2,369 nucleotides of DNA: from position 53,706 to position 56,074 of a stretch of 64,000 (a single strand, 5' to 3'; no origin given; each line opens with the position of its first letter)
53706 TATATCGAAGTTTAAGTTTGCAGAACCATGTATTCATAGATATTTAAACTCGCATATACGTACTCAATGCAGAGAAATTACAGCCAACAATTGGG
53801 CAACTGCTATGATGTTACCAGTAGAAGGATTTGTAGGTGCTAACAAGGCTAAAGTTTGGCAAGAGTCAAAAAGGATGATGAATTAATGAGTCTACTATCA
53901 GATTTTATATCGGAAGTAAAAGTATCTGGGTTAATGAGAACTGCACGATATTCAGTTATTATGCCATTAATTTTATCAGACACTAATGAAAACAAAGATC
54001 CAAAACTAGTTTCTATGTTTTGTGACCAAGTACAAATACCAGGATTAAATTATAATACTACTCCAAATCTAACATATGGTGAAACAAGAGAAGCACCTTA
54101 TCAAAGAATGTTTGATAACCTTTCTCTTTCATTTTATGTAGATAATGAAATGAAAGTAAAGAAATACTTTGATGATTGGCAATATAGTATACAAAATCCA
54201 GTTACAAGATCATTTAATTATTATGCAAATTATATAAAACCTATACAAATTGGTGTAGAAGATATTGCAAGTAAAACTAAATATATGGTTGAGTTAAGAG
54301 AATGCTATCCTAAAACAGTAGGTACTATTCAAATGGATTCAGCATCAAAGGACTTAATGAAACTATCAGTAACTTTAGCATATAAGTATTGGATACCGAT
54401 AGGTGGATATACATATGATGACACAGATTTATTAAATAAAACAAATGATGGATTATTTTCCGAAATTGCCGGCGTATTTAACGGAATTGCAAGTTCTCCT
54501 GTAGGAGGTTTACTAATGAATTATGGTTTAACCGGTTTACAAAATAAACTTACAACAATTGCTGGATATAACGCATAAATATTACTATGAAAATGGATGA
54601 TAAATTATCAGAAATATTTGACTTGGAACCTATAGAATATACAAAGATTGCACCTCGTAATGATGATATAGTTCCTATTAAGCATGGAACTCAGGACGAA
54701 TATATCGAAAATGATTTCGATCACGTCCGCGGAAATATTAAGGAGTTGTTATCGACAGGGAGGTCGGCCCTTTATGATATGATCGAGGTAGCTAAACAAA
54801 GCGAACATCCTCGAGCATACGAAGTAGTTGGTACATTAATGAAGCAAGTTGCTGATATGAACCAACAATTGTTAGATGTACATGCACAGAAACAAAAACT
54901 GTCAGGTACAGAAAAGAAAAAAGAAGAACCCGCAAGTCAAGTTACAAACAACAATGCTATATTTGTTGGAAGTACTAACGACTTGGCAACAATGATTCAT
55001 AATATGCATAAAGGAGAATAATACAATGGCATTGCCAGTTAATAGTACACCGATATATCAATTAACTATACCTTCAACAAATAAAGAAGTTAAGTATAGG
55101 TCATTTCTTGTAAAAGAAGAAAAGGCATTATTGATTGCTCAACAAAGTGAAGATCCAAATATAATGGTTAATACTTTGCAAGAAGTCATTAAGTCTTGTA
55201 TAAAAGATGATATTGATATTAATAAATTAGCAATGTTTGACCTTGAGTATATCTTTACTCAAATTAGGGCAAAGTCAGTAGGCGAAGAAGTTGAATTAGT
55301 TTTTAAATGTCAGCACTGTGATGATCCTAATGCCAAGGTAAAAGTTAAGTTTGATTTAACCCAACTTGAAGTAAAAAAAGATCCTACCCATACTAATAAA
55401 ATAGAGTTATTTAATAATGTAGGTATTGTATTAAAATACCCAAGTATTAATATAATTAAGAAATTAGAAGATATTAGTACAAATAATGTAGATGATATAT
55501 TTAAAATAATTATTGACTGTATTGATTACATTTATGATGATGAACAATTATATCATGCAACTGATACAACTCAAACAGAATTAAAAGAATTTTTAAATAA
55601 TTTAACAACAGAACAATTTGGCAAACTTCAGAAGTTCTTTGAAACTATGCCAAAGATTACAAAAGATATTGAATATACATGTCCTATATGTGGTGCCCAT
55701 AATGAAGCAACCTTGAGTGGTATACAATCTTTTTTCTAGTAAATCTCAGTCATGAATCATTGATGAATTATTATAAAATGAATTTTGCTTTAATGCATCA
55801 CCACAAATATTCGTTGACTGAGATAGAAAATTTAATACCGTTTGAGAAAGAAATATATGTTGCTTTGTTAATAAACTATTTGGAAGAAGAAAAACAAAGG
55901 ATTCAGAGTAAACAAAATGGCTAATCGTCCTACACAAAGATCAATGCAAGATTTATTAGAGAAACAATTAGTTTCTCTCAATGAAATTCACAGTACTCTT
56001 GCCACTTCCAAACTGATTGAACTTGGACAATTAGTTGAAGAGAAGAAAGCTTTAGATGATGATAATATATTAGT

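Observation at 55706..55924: Candidate -1 programmed frameshift fusing gp26 to gp51, like lambda G/GT tail chaperones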

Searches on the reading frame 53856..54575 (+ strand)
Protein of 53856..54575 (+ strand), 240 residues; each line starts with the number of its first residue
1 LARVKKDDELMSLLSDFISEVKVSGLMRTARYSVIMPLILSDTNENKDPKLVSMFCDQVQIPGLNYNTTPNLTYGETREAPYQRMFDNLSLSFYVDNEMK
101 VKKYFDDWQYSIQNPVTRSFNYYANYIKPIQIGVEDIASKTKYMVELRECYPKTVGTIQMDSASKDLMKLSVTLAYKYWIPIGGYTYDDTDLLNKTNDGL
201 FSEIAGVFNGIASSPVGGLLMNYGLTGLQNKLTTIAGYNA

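Call 4: search_protein_families(library=pfam, proteins=[window:53856-54575:+], max_evalue=0.1)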
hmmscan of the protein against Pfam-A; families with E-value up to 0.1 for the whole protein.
window:53856-54575:+ (240 aa): 2 families
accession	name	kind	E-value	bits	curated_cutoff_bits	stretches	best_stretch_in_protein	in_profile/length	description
PF23849.1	Phage_TTP_2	-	1.6e-08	35.2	27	1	44-177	16-166/177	Phage tail tube protein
PF06841.18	Phage_T4_gp19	-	0.0041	17.4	28.2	1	77-179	41-133/134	T4-like virus tail tube protein gp19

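Call 5: search_protein_families(library=phrogs, proteins=[window:53856-54575:+], max_evalue=0.1)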
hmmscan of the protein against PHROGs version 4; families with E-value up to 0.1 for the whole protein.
window:53856-54575:+ (240 aa): 3 families
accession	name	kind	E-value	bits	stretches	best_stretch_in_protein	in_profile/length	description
phrog_45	-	tail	8e-34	118.3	1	7-183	71-256/350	tail tube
phrog_3629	-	tail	2.9e-20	73.6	1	46-185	70-210/313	tail tube protein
phrog_4542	-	tail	1.1e-05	25.9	1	48-180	43-179/214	tail tube protein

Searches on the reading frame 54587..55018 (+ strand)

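Call 4: search_protein_families(library=pfam, proteins=[window:54587-55018:+], max_evalue=0.1)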
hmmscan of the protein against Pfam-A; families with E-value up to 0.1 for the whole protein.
window:54587-55018:+ (144 aa): 4 families
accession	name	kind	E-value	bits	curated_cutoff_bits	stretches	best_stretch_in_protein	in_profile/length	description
PF11053.13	DNA_Packaging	-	3.9e-11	43.5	25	1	39-135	45-151/157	Terminase DNA packaging enzyme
PF15796.10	KELK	-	0.0068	17.3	27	1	85-114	48-77/80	KELK-motif containing domain of MRCK Ser/Thr protein kinase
PF02089.21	Palm_thioest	-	0.0098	16.1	26.8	1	31-99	4-67/254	Palmitoyl protein thioesterase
PF12729.13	4HB_MCP_1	-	0.048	13.7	27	0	52-113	115-177/181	Four helix bundle sensory module for signal transduction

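Call 5: search_protein_families(library=phrogs, proteins=[window:54587-55018:+], max_evalue=0.1)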
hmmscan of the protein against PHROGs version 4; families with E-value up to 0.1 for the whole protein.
window:54587-55018:+ (144 aa): 4 families
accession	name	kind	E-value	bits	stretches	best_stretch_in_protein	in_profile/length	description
phrog_445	-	head and packaging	9.7e-36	123.7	1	1-142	2-138/143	terminase small subunit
phrog_735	-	head and packaging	3.9e-21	76.6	1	36-137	42-148/164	terminase small subunit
phrog_31126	-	head and packaging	1.1e-06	29.3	1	46-133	54-142/165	terminase small subunit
phrog_19012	-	unknown function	0.092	13.9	0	113-140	49-76/84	-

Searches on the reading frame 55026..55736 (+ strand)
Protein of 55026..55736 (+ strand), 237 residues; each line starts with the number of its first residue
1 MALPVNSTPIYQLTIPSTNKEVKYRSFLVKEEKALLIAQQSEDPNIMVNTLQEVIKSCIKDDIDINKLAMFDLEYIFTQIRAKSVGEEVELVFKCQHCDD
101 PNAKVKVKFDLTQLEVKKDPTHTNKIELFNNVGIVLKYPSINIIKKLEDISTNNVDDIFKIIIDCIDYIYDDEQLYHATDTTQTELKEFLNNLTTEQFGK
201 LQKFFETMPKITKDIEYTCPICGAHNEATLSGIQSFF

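Call 4: search_protein_families(library=pfam, proteins=[window:55026-55736:+], max_evalue=0.1)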
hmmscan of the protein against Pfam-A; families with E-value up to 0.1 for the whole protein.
window:55026-55736:+ (237 aa): 6 families
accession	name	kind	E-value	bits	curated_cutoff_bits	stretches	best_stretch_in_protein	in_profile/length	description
PF12322.14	T4_baseplate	-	7.4e-65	219.1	24.5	1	9-237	2-218/219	T4 bacteriophage base plate protein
PF06531.16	DUF1108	-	0.011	16.4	25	1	143-197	24-76/84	Protein of unknown function (DUF1108)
PF24463.1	DUF7577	-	0.014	15.4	28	1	218-229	4-15/27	Domain of unknown function (DUF7577)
PF08646.16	Rep_fac-A_C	-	0.059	13.6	28.5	0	83-160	28-103/146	Replication factor-A C terminal domain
PF14163.11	SieB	-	0.059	13.4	26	0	162-211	47-96/147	Super-infection exclusion protein B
PF01155.25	HypA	-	0.085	13.3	28.9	0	46-105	39-99/112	Hydrogenase/urease nickel incorporation, metallochaperone, hypA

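Call 5: search_protein_families(library=phrogs, proteins=[window:55026-55736:+], max_evalue=0.1)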
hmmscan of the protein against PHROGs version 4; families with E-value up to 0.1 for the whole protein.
window:55026-55736:+ (237 aa): 3 families
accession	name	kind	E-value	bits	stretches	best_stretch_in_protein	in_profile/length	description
phrog_150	-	tail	1.7e-70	238.7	1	1-237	5-232/282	baseplate hub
phrog_13792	-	unknown function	2e-06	28.4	1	14-231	25-251/263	-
phrog_9914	-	tail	0.0002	22.1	1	68-230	44-205/217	baseplate hub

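Call 8: find_related_loci(query=window:55026-55736:+, collection=viral_contigs, flank=2500)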
Query window:55026-55736:+ (237 aa) in viral_contigs; peptide patterns used: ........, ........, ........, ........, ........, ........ (x = any residue, [..] = any of these).
599 stretches matched a pattern (row limit reached: there are more); 591 encode a relative of the query (tblastn E <= 1e-3); the best 80 are kept; 80 distinct loci.
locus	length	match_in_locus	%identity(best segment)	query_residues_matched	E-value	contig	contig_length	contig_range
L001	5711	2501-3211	97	1-237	4e-153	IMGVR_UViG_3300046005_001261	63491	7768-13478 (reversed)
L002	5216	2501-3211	97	1-237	1e-153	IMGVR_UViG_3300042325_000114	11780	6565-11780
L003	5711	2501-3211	97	1-237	4e-153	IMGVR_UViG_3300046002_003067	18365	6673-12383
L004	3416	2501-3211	93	1-237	7e-154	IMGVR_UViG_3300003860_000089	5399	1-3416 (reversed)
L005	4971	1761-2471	91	1-237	2e-149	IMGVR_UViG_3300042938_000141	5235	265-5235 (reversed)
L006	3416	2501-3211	91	1-237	6e-151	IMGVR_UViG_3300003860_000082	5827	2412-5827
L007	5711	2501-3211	68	1-237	4e-111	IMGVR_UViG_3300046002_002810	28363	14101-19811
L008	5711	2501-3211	70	1-237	7e-111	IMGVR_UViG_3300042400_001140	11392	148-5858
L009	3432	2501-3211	68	1-237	1e-110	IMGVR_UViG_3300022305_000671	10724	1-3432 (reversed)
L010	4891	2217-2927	68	1-237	3e-110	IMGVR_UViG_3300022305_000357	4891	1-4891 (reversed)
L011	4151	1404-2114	58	1-237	2e-102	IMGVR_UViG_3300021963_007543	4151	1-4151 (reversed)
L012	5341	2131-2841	57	1-237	5e-100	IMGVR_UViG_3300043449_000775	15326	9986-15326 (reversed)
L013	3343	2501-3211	57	1-237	3e-100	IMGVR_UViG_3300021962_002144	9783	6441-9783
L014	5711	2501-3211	57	1-237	7e-100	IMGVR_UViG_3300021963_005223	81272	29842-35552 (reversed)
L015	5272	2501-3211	57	1-237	7e-100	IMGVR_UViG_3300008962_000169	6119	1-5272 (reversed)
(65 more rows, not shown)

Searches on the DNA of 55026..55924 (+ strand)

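Call 6: search_dna_similar(query=window:55026-55924:+, collection=phages, mode=distant, max_rows=40)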
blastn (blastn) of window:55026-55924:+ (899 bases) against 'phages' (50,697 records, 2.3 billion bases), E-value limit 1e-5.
Records with a match: 44; places in all: 44; records where one place covers at least 80% of the query: 0.
Best place of each record, by identity: 80-90% 5; 60-80% 39.
By first word of the organism name: Synechococcus 26; Prochlorococcus 6; Marine 4; Methylophilales 4; Cyanophage 3; Pelagibacter 1.
By host as written in the record: - 8; Synechococcus sp. WH8102 6; Synechococcus sp. WH7803 5; Methylophilales_sp._H5P1 4; Parasynechococcus marenigrum WH 8102 3; Synechococcus sp. KCZYC6 2; Prochlorococcus sp. NATL1A 2; Synechococcus sp. WH8018 2; and 9 more.
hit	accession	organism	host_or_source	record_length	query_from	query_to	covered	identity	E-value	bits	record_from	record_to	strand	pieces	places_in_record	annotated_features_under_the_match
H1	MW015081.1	Synechococcus phage S-SRM01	Synechococcus sp. KCZYC6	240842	55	876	24%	77.3%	5e-17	159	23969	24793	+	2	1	baseplate protein | hypothetical protein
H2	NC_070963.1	Synechococcus phage S-SRM01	Synechococcus sp. KCZYC6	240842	55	876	24%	77.3%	5e-17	159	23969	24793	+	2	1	baseplate hub | baseplate hub assembly catalyst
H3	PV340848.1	Synechococcus phage Sf-CH11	Synechococcus sp. WH8102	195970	1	816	23%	74.5%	2e-9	136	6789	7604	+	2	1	baseplate hub subunit | baseplate hub assembly catalyst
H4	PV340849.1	Synechococcus phage Sf-CH1a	Synechococcus sp. WH8102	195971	1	816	23%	74.5%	2e-9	136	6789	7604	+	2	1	baseplate hub subunit | baseplate hub assembly catalyst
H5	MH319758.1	Marine virus AG-345-O18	single cell amplified by WGA-X; seawater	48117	44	835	19%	77.2%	2e-10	135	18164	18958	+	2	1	record has no annotation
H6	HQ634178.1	Synechococcus phage S-CAM8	Synechococcus sp. WH7803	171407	744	899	17%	70.7%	3e-7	63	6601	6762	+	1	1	hypothetical protein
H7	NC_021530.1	Synechococcus phage S-CAM8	Synechococcus sp. WH7803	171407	744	899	17%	70.7%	3e-7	63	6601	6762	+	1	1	endolysin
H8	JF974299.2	Synechococcus phage S-CAM8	Synechococcus sp. WH7803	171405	744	899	17%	70.7%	3e-7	63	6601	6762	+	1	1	hypothetical protein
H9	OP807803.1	Synechococcus phage MS29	South China Sea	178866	741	892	17%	69.9%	3e-7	63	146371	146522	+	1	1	record has no annotation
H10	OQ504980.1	Synechococcus phage S-MS29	Synechococcus sp. MW02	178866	741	892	17%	69.9%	3e-7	63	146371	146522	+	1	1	baseplate hub assembly catalyst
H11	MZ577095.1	Methylophilales phage Melnitz-1 EXVC043M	Methylophilales_sp._H5P1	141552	740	867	14%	75.0%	9e-14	84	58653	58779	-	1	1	baseplate hub assembly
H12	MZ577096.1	Methylophilales phage Melnitz-2 EXVC040M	Methylophilales_sp._H5P1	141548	740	867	14%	75.0%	9e-14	84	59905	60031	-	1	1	baseplate hub assembly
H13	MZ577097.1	Methylophilales phage Melnitz EXVC044M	Methylophilales_sp._H5P1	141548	740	867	14%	75.0%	9e-14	84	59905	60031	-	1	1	baseplate hub assembly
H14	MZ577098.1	Methylophilales phage Melnitz-3 EXVC039M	Methylophilales_sp._H5P1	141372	740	867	14%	75.0%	9e-14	84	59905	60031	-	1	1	baseplate hub assembly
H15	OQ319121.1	Synechococcus phage S-BM3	Synechococcus sp. WH 7803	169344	744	877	15%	71.5%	3e-6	60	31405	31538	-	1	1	none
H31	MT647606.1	Pelagibacter phage Mosig EXVC030M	Candidatus Pelagibacter ubique HTCC1062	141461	740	841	11%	73.5%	3e-7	64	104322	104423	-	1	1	putative baseplate hub assembly catalyst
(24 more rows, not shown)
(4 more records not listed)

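Call 22: get_annotated_region(hit=H31, flank=1500)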
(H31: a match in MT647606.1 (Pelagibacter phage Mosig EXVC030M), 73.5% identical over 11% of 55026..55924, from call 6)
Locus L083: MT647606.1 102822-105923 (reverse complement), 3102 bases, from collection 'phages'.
description: Pelagibacter phage Mosig EXVC030M, complete genome.
organism: Pelagibacter phage Mosig EXVC030M (NCBI taxid 2759214)
taxonomy: Viruses; Duplodnaviria; Heunggongvirae; Uroviricota; Caudoviricetes; Kyanoviridae
host: Candidatus Pelagibacter ubique HTCC1062; source: oxygen minimum zone; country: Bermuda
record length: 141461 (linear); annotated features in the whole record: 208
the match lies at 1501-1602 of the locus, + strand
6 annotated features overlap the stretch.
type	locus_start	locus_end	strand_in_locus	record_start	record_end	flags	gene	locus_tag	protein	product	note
CDS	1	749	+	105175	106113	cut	-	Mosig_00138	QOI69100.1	putative baseplate tail tube initiator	-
CDS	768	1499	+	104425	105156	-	-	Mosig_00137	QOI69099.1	putative baseplate protein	putative T4 baseplate protein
CDS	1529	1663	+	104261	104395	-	-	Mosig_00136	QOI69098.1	putative baseplate hub assembly catalyst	-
CDS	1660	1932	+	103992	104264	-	-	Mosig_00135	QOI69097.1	hypothetical protein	-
CDS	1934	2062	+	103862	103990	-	-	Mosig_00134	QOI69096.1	hypothetical protein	-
CDS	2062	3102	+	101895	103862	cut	-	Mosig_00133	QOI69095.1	hypothetical protein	-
